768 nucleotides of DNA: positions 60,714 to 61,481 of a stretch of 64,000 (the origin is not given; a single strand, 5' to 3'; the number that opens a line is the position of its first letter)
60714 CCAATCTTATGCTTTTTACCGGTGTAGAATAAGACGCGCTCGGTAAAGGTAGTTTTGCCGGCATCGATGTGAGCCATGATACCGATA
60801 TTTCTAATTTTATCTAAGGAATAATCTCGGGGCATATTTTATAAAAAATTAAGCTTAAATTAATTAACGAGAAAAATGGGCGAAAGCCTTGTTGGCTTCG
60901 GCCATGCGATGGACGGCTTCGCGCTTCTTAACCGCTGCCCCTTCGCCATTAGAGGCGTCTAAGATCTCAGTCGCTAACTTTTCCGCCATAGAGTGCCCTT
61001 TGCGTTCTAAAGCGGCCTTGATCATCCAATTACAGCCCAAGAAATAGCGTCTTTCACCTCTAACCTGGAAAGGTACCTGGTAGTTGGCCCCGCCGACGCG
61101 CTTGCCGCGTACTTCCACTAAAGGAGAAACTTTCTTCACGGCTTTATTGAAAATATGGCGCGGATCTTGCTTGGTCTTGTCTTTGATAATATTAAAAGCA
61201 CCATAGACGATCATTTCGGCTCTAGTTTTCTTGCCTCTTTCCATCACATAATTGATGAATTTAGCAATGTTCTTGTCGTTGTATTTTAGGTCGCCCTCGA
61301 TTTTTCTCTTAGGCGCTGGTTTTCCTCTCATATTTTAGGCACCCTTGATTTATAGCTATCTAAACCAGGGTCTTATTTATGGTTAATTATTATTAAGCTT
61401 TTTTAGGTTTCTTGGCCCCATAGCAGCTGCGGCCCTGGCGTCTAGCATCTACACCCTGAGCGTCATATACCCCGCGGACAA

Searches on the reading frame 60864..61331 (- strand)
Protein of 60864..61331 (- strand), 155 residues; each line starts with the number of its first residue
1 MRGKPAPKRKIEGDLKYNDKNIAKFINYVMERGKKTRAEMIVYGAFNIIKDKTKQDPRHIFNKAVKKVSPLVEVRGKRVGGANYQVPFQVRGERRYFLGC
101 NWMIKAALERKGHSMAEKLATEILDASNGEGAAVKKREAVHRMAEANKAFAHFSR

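Call 87: list_cluster_members(proteins=[P0079, window:60864-61331:-, window:57090-58298:-])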
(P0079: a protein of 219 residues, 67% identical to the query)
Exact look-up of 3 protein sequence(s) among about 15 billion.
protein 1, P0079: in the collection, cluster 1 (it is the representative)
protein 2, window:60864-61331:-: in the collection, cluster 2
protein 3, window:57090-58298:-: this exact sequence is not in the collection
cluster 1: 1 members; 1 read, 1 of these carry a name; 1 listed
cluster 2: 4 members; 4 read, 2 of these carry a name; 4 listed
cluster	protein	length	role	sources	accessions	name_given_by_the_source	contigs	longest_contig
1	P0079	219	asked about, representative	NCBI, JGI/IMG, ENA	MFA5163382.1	MAG: hypothetical protein WC441_02520 [Patescibacteria group bacterium]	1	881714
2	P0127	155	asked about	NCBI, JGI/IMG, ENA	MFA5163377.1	MAG: 30S ribosomal protein S7 [Patescibacteria group bacterium]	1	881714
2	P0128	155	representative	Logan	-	-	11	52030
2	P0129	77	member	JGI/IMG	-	small subunit ribosomal protein S7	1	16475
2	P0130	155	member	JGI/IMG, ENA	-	-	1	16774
